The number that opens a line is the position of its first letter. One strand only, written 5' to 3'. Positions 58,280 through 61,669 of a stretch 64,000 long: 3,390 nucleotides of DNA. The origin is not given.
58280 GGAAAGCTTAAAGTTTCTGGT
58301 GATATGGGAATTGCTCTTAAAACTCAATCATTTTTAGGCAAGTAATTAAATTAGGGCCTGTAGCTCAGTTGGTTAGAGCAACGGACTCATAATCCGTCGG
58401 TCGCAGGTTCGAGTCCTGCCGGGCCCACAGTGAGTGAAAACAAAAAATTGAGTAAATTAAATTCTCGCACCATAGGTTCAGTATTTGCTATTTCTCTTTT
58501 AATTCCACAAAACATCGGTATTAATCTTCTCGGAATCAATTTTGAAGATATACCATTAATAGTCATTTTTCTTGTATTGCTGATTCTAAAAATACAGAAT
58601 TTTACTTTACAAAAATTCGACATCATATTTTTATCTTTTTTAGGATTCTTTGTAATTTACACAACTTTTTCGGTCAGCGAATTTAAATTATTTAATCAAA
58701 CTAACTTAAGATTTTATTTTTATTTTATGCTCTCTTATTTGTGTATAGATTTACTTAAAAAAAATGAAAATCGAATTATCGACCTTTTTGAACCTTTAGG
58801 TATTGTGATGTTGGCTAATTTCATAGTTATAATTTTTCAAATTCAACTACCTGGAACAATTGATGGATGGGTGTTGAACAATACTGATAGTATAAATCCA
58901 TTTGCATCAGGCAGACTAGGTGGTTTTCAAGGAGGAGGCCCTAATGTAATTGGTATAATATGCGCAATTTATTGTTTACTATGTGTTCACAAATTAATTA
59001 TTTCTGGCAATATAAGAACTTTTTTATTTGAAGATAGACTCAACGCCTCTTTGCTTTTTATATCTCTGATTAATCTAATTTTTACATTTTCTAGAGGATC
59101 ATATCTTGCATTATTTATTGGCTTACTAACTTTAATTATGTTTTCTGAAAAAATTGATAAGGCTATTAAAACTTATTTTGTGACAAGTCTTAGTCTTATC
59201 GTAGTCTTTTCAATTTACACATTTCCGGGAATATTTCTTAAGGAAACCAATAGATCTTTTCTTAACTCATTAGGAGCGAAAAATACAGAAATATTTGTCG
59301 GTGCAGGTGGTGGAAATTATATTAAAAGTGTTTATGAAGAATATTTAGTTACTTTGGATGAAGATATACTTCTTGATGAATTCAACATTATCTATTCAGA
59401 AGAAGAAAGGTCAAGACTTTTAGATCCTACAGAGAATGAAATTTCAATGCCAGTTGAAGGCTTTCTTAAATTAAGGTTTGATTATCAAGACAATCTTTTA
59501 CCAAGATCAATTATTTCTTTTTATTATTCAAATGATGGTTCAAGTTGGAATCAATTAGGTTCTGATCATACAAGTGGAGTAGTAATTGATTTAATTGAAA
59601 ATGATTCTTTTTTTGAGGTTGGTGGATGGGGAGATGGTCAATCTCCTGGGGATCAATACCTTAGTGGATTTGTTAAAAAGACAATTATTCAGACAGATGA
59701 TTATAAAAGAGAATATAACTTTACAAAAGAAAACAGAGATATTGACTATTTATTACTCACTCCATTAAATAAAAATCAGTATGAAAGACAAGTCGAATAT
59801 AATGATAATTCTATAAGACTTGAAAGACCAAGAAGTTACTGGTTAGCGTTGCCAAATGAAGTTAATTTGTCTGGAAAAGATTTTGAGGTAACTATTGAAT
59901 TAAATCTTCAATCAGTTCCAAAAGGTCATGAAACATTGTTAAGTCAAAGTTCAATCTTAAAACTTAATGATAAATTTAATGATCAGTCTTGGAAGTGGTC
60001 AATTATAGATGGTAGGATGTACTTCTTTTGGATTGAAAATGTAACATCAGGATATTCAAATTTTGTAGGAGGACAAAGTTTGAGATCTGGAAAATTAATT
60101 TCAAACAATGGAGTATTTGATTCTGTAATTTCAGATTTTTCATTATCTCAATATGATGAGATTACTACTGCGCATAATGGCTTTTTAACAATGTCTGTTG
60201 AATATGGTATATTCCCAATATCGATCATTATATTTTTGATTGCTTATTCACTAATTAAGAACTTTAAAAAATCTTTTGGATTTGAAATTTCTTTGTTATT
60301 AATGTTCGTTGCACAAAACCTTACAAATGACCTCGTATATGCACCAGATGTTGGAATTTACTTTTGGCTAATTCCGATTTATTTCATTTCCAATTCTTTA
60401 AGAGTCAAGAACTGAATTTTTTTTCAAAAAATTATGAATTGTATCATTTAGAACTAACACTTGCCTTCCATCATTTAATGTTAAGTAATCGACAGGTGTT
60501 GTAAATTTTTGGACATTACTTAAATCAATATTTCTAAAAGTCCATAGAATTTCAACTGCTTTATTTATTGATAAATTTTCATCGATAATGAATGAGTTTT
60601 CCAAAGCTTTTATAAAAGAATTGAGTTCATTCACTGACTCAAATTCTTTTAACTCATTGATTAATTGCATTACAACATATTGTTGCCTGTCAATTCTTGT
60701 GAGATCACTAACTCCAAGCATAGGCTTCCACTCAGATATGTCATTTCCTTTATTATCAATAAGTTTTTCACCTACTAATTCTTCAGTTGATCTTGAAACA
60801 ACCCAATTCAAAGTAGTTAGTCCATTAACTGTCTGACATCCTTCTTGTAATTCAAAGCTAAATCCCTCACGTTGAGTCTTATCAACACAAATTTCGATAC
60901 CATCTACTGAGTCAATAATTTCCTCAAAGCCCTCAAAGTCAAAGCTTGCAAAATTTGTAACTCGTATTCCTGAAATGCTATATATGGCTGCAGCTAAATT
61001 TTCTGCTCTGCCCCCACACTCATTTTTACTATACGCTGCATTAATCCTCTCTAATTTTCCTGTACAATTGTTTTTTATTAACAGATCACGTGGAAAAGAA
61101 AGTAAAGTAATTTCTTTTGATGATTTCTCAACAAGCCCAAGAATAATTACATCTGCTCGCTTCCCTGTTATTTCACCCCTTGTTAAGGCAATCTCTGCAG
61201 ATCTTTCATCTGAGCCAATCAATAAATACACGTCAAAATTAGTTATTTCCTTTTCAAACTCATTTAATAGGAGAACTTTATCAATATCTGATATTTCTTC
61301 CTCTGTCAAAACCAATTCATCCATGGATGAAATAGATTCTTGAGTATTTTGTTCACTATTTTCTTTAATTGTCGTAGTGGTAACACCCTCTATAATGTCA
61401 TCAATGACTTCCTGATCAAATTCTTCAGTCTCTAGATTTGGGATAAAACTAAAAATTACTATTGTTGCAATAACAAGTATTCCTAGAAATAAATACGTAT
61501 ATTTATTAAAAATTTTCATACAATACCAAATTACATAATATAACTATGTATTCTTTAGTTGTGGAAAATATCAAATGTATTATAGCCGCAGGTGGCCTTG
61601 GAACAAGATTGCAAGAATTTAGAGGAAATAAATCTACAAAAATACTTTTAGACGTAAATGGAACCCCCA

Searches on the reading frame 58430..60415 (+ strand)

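Call 60: search_protein_families(library=pfam, proteins=[window:58430-60415:+], max_evalue=0.001)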
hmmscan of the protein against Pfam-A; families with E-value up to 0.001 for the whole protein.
window:58430-60415:+ (661 aa): 1 family
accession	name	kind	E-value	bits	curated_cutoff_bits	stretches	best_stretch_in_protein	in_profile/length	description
PF04932.20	Wzy_C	-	7.7e-06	26.2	31.7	1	208-268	2-62/149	O-Antigen ligase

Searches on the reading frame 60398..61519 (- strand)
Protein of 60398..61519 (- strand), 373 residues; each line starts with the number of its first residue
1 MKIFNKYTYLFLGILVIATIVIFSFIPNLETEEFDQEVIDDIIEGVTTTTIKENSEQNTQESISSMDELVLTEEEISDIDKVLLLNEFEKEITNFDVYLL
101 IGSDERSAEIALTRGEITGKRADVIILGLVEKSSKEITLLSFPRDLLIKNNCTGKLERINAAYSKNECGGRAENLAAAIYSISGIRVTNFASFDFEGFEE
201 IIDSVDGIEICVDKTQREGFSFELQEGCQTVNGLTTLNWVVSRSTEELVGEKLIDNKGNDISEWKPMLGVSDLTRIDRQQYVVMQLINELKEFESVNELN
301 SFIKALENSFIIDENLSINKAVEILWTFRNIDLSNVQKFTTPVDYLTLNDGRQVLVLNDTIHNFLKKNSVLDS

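Call 60: search_protein_families(library=pfam, proteins=[window:60398-61519:-], max_evalue=0.001)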
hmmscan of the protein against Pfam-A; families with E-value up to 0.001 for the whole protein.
window:60398-61519:- (373 aa): 1 family
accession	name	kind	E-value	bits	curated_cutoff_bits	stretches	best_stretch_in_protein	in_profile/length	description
PF03816.19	LytR_cpsA_psr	-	1e-24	87.8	24.6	1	121-246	1-126/150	LytR_cpsA_psr family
